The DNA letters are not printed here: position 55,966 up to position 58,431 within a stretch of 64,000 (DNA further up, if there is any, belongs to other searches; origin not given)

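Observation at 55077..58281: Two-gene module: histone-H1-like lysine-rich protein followed by a NACHT/STAND-like NTPase lacking repeat sensor domains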

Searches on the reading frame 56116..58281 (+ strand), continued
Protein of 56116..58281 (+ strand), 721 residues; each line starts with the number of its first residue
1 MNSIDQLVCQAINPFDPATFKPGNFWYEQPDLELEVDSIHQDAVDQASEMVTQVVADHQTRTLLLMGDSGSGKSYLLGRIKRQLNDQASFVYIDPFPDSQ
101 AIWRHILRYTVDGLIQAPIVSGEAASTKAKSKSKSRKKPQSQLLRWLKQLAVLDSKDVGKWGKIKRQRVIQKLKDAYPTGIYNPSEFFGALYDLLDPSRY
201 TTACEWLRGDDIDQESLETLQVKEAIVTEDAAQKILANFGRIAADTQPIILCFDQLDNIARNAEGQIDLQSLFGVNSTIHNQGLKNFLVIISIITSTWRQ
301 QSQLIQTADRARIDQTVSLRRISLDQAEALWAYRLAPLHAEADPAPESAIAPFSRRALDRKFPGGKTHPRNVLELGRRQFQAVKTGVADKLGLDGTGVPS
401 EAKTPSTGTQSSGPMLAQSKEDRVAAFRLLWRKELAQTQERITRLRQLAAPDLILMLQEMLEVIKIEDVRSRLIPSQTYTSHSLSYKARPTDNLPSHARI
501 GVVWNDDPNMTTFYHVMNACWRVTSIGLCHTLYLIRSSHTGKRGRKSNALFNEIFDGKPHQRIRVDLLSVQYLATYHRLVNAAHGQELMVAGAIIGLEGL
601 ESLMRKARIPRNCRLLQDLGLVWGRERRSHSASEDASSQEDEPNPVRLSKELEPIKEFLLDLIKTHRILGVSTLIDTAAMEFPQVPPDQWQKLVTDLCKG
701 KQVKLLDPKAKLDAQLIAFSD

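Call 48: search_protein_representatives(alignment_id=A3)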
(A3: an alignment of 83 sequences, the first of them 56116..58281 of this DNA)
Query: 83 sequences, 674 profile positions. Proteins with E-value up to 0.001 (for the whole library): 1700; up to 1e-10: 833; up to 1e-30: 140. The best 150 are listed.
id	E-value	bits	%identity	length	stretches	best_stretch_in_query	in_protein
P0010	0.0e+00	1116.1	-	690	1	2-671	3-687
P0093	0.0e+00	1110.5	-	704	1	1-673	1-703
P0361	0.0e+00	1077.5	-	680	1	1-672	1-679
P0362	2.3e-281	951.6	-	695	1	1-671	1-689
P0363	1.5e-272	922.4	-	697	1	1-672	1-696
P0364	8.0e-268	906.8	-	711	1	2-673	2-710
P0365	1.2e-267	906.3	-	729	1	1-673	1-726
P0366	5.4e-267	904.1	-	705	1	1-672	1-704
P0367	4.2e-263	891.2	-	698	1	1-672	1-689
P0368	8.5e-262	886.9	-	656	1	1-673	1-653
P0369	3.5e-260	881.5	-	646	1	1-672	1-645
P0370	1.8e-255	866.0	-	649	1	1-670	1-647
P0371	2.1e-253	859.2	-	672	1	1-673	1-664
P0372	2.7e-251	852.2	-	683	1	1-673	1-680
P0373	8.6e-249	843.9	-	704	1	1-673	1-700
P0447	3.5e-41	157.8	-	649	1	33-578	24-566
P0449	1.1e-40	156.2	-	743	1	13-651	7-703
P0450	2.4e-40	155.1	-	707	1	26-662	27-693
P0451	4.0e-40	154.3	-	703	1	5-658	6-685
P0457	6.1e-39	150.4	-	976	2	3-357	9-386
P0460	2.4e-37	145.1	-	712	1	10-638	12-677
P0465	8.8e-36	140.0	-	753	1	3-663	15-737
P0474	1.1e-33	133.1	-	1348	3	11-144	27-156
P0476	1.5e-33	132.6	-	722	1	10-662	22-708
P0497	7.3e-31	123.7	-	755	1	1-663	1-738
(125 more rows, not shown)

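Call 49: list_cluster_members(proteins=[P0447, P0449, P0450, P0451, P0457, P0460, P0465, P0474, P0476, P0497])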
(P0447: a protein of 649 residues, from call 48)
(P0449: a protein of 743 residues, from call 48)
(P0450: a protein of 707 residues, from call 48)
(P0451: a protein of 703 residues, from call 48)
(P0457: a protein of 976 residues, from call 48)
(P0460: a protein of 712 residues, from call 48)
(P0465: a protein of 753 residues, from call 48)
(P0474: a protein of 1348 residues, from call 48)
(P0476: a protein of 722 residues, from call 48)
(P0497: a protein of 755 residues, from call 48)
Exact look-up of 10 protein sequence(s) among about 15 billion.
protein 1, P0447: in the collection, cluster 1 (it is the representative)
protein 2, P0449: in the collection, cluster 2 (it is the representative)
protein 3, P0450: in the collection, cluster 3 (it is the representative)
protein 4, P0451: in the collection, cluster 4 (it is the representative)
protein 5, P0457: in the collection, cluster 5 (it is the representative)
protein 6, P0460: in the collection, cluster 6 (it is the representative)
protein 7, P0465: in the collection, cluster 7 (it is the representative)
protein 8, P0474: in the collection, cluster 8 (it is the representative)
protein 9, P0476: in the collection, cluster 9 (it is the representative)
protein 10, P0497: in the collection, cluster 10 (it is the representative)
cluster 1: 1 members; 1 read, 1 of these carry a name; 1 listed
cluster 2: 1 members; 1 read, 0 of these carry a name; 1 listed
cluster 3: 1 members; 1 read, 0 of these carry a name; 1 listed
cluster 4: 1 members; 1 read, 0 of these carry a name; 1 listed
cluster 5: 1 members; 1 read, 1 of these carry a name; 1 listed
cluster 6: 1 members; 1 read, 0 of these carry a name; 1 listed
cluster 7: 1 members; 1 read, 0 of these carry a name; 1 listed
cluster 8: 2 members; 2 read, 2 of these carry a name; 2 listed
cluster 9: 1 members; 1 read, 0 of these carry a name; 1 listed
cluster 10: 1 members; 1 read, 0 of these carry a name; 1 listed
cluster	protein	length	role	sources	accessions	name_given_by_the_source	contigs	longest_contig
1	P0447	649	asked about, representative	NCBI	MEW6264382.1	MAG: ATP-binding protein [Thermodesulfobacteriota bacterium]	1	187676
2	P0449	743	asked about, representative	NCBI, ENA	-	-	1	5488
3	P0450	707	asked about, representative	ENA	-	-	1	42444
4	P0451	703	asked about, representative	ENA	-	-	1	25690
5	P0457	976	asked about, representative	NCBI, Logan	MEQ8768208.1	MAG: ATP-binding protein [Planctomycetota bacterium]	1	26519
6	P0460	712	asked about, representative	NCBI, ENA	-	-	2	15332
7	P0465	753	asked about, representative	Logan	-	-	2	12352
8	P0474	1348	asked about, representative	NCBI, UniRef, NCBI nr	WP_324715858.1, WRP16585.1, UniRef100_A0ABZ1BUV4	DNA translocase FtsK [Carboxydochorda subterranea] | DNA translocase FtsK n=1 Tax=Carboxydichorda subterranea TaxID=3109565 ... | DNA translocase FtsK [Limnochorda sp. L945t]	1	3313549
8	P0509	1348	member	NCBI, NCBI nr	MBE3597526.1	MAG: PD-(D/E)XK nuclease family protein [Limnochordaceae bacterium] | PD-(D/E)XK nuclease family protein [Limnochordaceae bacterium]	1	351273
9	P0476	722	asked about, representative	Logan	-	-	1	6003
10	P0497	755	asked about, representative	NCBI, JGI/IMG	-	-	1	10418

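Call 50: find_encoding_contigs(protein=P0447, flank=5000, max_places=2)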
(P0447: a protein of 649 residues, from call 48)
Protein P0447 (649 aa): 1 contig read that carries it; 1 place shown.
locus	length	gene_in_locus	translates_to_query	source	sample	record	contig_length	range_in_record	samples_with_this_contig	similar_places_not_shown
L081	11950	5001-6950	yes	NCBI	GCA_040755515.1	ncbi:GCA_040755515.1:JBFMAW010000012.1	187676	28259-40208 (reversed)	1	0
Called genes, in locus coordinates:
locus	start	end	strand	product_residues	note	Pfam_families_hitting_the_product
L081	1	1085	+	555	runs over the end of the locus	PF03485:Arg_tRNA_synt_N, PF00750:tRNA-synt_1d, PF05746:DALR_1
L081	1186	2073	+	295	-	PF05036:SPOR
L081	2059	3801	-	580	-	PF00072:Response_reg, PF13487:HD_5, PF01966:HD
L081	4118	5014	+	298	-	-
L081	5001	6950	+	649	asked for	PF13191:AAA_16, PF13401:AAA_22 (weak)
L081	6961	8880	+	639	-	PF12705:PDDEXK_1 (weak), PF01580:FtsK_SpoIIIE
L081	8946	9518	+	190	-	-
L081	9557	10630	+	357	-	PF08450:SGL, PF01731:Arylesterase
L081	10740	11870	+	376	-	PF01555:N6_N4_Mtase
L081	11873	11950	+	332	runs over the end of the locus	PF20296:MTaX1, PF13391:HNH_2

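Call 53: find_encoding_contigs(protein=P0457, flank=6000, max_places=2)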
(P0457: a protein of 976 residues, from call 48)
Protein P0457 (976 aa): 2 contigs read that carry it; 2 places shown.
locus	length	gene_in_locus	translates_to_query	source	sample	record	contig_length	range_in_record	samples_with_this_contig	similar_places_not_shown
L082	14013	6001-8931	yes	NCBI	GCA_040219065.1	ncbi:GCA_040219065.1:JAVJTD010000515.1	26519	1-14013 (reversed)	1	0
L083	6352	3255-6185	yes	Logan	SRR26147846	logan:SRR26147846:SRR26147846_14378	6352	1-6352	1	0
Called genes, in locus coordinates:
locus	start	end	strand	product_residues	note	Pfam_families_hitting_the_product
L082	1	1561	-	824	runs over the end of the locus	PF13676:TIR_2, PF24807:WD40_CDC20-Fz, PF24814:WD40_Prp19, PF24817:WD40_WDHD1_1st, PF25173:Beta-prop_WDR3_1st, PF25174:Beta-prop_THOC3, PF25391:WD40_Gbeta, PF23381:Beta-prop_IFT122_1st, +11 more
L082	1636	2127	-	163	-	PF00300:His_Phos_1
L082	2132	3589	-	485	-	PF02789:Peptidase_M17_N, PF00883:Peptidase_M17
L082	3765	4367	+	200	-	PF05724:TPMT, PF13489:Methyltransf_23 (faint), PF08241:Methyltransf_11, PF08242:Methyltransf_12, PF13649:Methyltransf_25, PF13847:Methyltransf_31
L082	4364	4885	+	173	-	PF01569:PAP2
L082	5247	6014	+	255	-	-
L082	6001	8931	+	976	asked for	PF13191:AAA_16 (weak), PF13401:AAA_22 (weak)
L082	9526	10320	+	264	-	-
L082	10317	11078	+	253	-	PF00753:Lactamase_B, PF19583:ODP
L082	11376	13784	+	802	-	PF00884:Sulfatase, PF01663:Phosphodiest (faint)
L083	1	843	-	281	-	?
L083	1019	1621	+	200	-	PF05724:TPMT, PF13489:Methyltransf_23 (faint), PF08241:Methyltransf_11, PF08242:Methyltransf_12, PF13649:Methyltransf_25, PF13847:Methyltransf_31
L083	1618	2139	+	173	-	PF01569:PAP2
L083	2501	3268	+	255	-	-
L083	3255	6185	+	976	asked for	PF13191:AAA_16 (weak), PF13401:AAA_22 (weak)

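Call 54: find_encoding_contigs(protein=P0450, flank=6000, max_places=2)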
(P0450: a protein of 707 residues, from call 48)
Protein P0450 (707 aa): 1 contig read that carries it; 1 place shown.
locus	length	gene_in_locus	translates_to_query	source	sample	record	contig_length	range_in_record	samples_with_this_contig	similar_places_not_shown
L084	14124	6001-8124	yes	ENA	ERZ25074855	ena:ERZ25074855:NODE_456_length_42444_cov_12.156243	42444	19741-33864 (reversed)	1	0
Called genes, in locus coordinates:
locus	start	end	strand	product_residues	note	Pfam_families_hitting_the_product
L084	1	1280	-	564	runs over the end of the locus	PF13597:NRDD, PF01228:Gly_radical (weak)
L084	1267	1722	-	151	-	PF13353:Fer4_12, PF04055:Radical_SAM (weak)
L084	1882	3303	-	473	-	PF13610:DDE_Tnp_IS240 (faint)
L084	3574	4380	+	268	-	PF11074:DUF2779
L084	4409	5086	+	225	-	-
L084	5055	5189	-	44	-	-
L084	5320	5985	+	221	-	-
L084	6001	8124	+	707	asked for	PF13191:AAA_16 (faint)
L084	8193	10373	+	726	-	PF12705:PDDEXK_1, PF01930:Cas_Cas4, PF12846:AAA_10 (faint), PF01935:DUF87, PF10412:TrwB_AAD_bind (faint)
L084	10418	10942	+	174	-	-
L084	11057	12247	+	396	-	-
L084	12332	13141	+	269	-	-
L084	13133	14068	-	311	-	PF13186:SPASM (weak), PF04055:Radical_SAM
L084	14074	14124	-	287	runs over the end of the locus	PF00535:Glycos_transf_2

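Call 56: find_encoding_contigs(protein=P0451, flank=6000, max_places=1)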
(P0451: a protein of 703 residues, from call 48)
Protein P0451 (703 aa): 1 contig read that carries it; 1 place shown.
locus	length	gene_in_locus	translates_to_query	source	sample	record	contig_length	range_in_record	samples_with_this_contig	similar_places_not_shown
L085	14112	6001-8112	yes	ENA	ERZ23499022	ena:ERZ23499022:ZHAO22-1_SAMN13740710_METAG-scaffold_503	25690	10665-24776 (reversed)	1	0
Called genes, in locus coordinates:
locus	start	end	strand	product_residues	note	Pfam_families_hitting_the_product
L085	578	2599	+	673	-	PF20720:nSTAND3 (faint), PF07728:AAA_5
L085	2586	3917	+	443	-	-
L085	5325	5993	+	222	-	-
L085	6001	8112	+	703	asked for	PF13401:AAA_22 (faint)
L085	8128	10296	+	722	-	PF08696:Dna2 (weak), PF12705:PDDEXK_1, PF01580:FtsK_SpoIIIE (faint), PF01935:DUF87, PF05872:HerA_C (faint), PF12846:AAA_10 (weak), PF10412:TrwB_AAD_bind (faint)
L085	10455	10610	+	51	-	-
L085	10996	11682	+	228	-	-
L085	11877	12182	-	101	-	-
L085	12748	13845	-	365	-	-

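Call 57: find_encoding_contigs(protein=P0460, flank=6000, max_places=1)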
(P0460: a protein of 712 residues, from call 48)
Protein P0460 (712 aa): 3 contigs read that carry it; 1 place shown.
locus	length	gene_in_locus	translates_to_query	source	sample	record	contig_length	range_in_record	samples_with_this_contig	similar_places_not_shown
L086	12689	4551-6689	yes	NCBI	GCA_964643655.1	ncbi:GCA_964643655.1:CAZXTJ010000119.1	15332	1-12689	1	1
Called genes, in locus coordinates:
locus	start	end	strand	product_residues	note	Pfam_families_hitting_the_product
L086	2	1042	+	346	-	?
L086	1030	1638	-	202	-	-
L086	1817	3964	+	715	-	PF00069:Pkinase, PF07714:PK_Tyr_Ser-Thr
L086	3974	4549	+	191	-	-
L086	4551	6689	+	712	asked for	PF13191:AAA_16, PF13401:AAA_22 (faint)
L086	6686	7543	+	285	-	PF12705:PDDEXK_1, PF01930:Cas_Cas4 (weak)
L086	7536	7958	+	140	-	PF00903:Glyoxalase, PF13669:Glyoxalase_4 (weak)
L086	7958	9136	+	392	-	PF03575:Peptidase_S51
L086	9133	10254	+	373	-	-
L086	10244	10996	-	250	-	PF02146:SIR2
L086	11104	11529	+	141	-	PF02082:Rrf2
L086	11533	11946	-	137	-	PF00072:Response_reg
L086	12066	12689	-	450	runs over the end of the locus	PF00512:HisKA (weak), PF02518:HATPase_c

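Call 58: find_encoding_contigs(protein=P0497, flank=6000, max_places=1)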
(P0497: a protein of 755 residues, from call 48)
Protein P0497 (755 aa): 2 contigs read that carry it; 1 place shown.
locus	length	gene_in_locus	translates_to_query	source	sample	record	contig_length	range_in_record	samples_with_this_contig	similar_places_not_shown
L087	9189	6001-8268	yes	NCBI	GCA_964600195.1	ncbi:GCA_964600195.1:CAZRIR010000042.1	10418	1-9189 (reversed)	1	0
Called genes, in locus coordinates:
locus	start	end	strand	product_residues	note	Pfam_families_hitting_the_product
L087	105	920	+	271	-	PF19810:HFX_2341_N, PF22665:WHD_DUF6293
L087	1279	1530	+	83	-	-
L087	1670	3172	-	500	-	PF07719:TPR_2 (weak), PF12895:ANAPC3 (weak), PF13424:TPR_12, PF13432:TPR_16, PF14559:TPR_19, PF13431:TPR_17 (weak), PF00515:TPR_1 (weak), PF11977:RNase_Zc3h12a, +13 more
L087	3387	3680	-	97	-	-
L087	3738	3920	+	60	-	-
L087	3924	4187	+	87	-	PF13186:SPASM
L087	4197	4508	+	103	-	PF00535:Glycos_transf_2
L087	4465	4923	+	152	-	PF13632:Glyco_trans_2_3 (weak), PF02709:Glyco_transf_7C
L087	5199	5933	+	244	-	-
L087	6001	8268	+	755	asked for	PF05729:NACHT (weak), PF13401:AAA_22 (weak)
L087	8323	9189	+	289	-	?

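Call 59: search_protein_families(library=padloc, proteins=[L081:4118-5014:+, P0447, L081:6961-8880:+, L084:5320-5985:+, P0450, L084:8193-10373:+, L086:3974-4549:+, P0460, L086:6686-7543:+], max_evalue=0.01)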
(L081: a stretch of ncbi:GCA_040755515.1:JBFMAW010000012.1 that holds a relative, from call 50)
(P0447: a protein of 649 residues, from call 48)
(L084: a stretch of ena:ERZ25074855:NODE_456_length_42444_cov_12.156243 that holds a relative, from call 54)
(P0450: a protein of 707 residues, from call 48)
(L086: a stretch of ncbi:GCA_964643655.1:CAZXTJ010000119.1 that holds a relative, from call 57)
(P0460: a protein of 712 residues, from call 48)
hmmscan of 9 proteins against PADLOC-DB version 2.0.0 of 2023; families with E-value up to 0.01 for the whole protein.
L081:4118-5014:+ (298 aa): 0 families

P0447 (649 aa): 2 families
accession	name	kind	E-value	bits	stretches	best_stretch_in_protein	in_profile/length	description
PDLC02164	Avs2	-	0.0014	14.4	1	51-77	344-370/1504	-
PDLC02161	Avs2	-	0.0073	12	0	49-77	339-367/1499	-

L081:6961-8880:+ (639 aa): 5 families
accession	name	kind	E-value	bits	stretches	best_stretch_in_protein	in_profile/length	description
PDLC02806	SspH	-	1.9e-43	146.3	1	342-620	1474-1761/1766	SspH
PDLC02804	SspH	-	2.8e-40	135.8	1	298-617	1236-1554/1561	SspH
PDLC04140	mad8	-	4.2e-21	73.8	1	378-606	5-296/314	mads_8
PDLC01250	Cas4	-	0.0013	17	1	156-202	60-103/168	"CAS-I,CAS-II,CAS-III,CAS-IV,CAS-V,CAS-VI; acquisition_associated"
PDLC01055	HerA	-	0.0058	13.5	0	392-423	153-183/532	Type III coevolved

L084:5320-5985:+ (221 aa): 0 families

P0450 (707 aa): 1 family
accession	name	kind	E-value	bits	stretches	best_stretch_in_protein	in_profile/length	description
PDLC02164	Avs2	-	0.0017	14.2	1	50-75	337-362/1504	-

L084:8193-10373:+ (726 aa): 22 families
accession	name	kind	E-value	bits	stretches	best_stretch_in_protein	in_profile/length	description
PDLC04140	mad8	-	1.9e-20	71.6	1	340-698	26-292/314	mads_8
PDLC04105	HerA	-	2e-13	47.8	2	542-694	375-524/576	-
PDLC04103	HerA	-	3.7e-12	43.4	2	326-399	154-230/579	-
PDLC01611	Cas4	-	1.6e-10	39.5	1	124-254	38-157/158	"CAS-I,CAS-II,CAS-III,CAS-IV,CAS-V,CAS-VI; acquisition_associated"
PDLC01250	Cas4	-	2.8e-09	35.5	1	130-253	54-167/168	"CAS-I,CAS-II,CAS-III,CAS-IV,CAS-V,CAS-VI; acquisition_associated"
PDLC00943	Cas4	-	7.4e-09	33.8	1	132-253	66-178/180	CRISPR-associated protein Cas4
PDLC01773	Cas4c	-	7.7e-09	33.3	1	136-269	84-208/229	-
PDLC01055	HerA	-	5.2e-08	30.1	1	550-659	385-483/532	Type III coevolved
PDLC02083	Cas4_II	-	6.6e-08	31.2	1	130-253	65-183/186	-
PDLC02034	Cas4d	-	1.2e-07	29.6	1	137-255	71-182/192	-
PDLC02185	HerA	-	1.7e-07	28.4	1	547-697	407-553/585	-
PDLC04102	HerA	-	1.7e-07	27.9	1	539-702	458-616/654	-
PDLC02035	Cas4d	-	9.1e-07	26.5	1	135-255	62-176/196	-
PDLC01447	Cas4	-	5.1e-06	25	1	112-254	46-158/161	"CAS-I,CAS-II,CAS-III,CAS-IV,CAS-V,CAS-VI; acquisition_associated"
PDLC04100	HerA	-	5.7e-06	23.3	0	549-676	403-529/580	-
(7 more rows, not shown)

L086:3974-4549:+ (191 aa): 0 families

P0460 (712 aa): 1 family
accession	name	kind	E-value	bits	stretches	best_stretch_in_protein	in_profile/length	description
PDLC04140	mad8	-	0.0041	14.7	1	53-103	24-70/314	mads_8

L086:6686-7543:+ (285 aa): 9 families
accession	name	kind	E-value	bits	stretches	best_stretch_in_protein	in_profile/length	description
PDLC00943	Cas4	-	1.2e-12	46.2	1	136-273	53-179/180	CRISPR-associated protein Cas4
PDLC00944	Cas4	-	1.8e-11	42.6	1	137-273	50-177/177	Cas4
PDLC01611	Cas4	-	2.4e-09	35.7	1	122-272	28-156/158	"CAS-I,CAS-II,CAS-III,CAS-IV,CAS-V,CAS-VI; acquisition_associated"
PDLC01447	Cas4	-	3.8e-09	35.2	1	103-273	20-158/161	"CAS-I,CAS-II,CAS-III,CAS-IV,CAS-V,CAS-VI; acquisition_associated"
PDLC01250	Cas4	-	5.6e-09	34.5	1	144-273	52-168/168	"CAS-I,CAS-II,CAS-III,CAS-IV,CAS-V,CAS-VI; acquisition_associated"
PDLC01747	Cas1g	-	4.5e-05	20.2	1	137-272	46-176/523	-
PDLC01773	Cas4c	-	0.00047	17.6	1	153-206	85-135/229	-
PDLC01771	Cas4b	-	0.0016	16.6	1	157-272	59-158/162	-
PDLC02083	Cas4_II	-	0.0033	15.9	0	153-209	72-126/186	-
